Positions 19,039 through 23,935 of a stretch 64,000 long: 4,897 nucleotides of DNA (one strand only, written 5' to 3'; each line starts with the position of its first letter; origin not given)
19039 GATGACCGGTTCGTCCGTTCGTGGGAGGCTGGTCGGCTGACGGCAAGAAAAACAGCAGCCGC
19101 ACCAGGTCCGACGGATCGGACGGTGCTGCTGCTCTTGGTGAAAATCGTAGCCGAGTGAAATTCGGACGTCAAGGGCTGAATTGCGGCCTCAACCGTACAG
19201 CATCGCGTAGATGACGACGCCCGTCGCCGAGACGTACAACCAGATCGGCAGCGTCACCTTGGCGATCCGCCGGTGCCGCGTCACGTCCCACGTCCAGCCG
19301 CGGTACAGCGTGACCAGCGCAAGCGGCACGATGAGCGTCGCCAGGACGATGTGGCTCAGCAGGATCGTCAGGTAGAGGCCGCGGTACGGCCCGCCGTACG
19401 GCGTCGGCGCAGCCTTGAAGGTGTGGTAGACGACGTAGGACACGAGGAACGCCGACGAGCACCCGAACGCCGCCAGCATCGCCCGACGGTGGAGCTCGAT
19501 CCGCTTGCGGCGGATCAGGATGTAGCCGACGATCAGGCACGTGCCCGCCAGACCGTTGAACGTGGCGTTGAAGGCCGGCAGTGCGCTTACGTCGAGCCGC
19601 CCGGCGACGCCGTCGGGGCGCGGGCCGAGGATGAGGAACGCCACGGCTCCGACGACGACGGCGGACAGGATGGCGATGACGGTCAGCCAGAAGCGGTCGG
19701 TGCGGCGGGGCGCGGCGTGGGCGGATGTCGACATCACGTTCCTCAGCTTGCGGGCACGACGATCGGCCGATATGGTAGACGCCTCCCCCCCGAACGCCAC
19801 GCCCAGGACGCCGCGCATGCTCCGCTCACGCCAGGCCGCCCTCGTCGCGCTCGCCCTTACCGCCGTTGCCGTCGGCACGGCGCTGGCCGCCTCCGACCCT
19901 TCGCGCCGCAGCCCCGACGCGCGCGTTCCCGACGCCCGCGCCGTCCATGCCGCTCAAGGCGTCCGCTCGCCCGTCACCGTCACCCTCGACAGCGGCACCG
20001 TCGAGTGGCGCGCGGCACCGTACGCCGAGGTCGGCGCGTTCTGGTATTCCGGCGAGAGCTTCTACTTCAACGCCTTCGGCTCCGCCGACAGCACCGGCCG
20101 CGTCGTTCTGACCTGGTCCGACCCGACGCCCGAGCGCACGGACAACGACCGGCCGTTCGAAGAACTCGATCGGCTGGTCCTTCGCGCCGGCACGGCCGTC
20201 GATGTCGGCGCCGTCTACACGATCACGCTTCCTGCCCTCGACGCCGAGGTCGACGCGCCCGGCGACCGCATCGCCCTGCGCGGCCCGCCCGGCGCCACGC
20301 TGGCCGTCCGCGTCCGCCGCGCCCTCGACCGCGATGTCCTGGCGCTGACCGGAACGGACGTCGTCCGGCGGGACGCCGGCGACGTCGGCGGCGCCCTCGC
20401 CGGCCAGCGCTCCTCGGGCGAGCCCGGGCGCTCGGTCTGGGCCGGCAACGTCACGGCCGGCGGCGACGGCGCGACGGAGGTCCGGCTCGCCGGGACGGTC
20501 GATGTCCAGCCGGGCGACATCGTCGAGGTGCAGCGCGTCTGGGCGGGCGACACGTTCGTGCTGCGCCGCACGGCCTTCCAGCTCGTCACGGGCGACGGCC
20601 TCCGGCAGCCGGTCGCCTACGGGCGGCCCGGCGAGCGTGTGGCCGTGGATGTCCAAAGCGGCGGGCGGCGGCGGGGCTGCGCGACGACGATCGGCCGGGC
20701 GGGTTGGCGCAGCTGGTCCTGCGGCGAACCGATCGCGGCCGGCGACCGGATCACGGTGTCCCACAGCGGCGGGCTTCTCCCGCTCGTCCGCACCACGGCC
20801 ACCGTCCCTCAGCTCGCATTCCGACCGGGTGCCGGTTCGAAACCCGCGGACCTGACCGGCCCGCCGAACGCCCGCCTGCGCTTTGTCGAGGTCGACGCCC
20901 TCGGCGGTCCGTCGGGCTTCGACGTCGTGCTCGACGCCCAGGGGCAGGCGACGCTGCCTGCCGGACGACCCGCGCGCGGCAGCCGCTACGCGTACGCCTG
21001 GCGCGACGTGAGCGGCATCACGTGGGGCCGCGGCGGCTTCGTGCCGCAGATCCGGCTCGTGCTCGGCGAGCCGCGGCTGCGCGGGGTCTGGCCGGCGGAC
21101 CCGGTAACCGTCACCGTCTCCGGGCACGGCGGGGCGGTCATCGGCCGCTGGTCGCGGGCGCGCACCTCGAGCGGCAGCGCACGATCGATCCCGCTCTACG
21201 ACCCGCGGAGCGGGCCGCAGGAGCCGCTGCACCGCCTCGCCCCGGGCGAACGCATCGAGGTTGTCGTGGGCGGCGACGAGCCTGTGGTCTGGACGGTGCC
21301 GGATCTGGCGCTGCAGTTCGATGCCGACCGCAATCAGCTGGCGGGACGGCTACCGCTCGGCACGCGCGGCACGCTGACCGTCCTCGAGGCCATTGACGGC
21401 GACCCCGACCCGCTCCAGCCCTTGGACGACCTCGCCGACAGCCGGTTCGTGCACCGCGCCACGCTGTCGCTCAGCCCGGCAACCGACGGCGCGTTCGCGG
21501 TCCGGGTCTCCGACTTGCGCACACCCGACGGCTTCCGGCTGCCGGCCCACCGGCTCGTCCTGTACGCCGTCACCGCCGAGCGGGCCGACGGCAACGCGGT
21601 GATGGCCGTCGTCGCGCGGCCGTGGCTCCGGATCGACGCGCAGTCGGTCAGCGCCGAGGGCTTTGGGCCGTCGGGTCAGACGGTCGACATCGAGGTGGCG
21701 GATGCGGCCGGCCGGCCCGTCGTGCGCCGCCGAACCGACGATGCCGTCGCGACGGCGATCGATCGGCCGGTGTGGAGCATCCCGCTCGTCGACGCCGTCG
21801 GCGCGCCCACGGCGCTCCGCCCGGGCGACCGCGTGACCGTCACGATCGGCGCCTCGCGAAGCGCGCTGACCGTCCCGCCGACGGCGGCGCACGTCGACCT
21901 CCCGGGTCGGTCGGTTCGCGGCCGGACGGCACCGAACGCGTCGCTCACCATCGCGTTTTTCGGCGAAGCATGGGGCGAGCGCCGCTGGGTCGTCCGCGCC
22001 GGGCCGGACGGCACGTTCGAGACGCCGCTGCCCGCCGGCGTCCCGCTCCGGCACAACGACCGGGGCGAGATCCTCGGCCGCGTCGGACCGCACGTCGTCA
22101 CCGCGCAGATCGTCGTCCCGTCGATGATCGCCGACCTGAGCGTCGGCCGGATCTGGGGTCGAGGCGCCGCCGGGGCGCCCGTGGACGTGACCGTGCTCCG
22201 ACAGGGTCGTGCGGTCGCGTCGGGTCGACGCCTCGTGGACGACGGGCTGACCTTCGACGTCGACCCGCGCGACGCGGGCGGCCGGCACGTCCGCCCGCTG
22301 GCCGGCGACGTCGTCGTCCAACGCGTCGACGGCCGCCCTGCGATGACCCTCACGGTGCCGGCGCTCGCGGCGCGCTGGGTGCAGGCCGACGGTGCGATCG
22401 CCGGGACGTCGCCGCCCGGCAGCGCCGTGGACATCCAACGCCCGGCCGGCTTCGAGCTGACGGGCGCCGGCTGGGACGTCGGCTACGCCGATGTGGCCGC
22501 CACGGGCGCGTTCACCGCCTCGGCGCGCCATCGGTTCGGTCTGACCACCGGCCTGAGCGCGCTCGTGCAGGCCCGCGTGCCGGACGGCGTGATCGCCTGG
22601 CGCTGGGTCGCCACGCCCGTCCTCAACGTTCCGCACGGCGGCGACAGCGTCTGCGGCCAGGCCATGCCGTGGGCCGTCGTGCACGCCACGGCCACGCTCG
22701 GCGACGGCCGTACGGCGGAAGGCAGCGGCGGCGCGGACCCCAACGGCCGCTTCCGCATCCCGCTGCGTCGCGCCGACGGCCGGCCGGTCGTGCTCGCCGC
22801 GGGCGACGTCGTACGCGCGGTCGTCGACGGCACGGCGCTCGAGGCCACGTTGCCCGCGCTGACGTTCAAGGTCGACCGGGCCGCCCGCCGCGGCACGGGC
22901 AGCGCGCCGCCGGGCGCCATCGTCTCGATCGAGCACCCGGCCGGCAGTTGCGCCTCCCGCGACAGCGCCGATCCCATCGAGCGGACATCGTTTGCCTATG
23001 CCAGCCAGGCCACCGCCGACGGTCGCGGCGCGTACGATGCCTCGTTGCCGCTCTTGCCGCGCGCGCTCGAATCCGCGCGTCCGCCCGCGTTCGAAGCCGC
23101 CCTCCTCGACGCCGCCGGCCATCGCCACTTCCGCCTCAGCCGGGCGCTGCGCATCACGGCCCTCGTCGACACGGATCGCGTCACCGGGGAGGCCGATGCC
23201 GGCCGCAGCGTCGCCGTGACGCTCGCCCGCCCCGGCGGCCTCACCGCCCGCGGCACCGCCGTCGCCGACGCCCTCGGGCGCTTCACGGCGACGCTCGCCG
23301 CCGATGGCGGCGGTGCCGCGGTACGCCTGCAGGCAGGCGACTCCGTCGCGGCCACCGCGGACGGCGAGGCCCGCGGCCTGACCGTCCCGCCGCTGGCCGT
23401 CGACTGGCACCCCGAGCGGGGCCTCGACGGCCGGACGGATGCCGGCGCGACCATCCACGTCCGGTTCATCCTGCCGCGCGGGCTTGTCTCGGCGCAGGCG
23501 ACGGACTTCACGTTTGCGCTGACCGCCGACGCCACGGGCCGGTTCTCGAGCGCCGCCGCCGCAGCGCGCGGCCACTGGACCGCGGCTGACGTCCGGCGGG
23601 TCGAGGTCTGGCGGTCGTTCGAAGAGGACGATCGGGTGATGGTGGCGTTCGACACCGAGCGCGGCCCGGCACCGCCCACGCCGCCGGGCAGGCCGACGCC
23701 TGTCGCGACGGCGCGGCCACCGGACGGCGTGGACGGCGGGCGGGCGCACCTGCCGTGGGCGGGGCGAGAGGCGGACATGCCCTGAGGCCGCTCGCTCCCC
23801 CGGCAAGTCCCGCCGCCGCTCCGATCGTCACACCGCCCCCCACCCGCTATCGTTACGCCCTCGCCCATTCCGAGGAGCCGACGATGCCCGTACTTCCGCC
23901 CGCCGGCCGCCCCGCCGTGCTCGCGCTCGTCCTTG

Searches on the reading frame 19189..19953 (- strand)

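Call 49: search_protein_families(library=pfam, proteins=[window:19189-19953:-], max_evalue=0.00001)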
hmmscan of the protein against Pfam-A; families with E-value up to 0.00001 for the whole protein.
window:19189-19953:- (254 aa): 1 family
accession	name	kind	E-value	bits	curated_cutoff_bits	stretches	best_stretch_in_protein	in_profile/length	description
PF04238.17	DUF420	-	1.9e-43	148.3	30.5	1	125-252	1-130/130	Protein of unknown function (DUF420)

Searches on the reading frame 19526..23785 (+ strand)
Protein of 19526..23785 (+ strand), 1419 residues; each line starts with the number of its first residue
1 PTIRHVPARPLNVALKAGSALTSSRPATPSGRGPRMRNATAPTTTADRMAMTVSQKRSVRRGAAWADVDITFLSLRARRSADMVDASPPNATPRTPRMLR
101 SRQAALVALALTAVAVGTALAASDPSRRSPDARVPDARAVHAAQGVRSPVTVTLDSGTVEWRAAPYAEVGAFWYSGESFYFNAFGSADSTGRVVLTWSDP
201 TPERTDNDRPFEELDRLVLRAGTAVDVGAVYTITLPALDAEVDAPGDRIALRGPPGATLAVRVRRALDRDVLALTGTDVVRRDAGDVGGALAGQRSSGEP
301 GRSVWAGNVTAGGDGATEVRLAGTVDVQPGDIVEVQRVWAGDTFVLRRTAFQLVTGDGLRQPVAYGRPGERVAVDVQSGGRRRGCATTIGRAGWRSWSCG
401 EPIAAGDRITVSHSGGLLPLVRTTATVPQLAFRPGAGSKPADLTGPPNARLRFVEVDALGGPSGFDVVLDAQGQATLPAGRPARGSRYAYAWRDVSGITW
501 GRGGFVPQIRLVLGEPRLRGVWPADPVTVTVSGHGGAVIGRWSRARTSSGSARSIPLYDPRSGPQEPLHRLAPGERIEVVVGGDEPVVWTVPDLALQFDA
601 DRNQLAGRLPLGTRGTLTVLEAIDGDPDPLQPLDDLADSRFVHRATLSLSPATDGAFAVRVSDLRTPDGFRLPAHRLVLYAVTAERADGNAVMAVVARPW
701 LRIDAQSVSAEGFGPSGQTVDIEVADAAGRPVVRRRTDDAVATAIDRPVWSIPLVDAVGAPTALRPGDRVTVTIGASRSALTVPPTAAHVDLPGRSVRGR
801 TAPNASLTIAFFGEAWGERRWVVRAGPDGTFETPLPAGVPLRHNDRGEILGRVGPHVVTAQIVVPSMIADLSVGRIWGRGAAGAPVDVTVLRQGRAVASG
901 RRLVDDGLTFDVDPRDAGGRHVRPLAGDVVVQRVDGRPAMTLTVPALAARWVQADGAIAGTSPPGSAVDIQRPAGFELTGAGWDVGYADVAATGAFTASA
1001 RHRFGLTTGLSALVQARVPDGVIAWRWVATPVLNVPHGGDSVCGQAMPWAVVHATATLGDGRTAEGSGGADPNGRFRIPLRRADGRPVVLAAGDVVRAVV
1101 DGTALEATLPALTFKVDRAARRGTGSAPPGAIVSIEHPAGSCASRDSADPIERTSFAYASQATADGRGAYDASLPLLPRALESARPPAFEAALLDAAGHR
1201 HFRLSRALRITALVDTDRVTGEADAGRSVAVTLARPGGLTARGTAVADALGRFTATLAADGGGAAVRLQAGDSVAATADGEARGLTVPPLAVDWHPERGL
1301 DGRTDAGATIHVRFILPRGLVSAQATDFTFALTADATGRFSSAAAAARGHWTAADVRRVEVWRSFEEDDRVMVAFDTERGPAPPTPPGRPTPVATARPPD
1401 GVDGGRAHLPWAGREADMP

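Call 49: search_protein_families(library=pfam, proteins=[window:19526-23785:+], max_evalue=0.00001)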
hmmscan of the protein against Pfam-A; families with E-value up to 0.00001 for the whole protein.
window:19526-23785:+ (1419 aa): 1 family
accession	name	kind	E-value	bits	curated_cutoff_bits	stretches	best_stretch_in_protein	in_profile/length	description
PF17936.7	Big_6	-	8e-09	36.1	27.6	0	1215-1274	13-70/83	Bacterial Ig domain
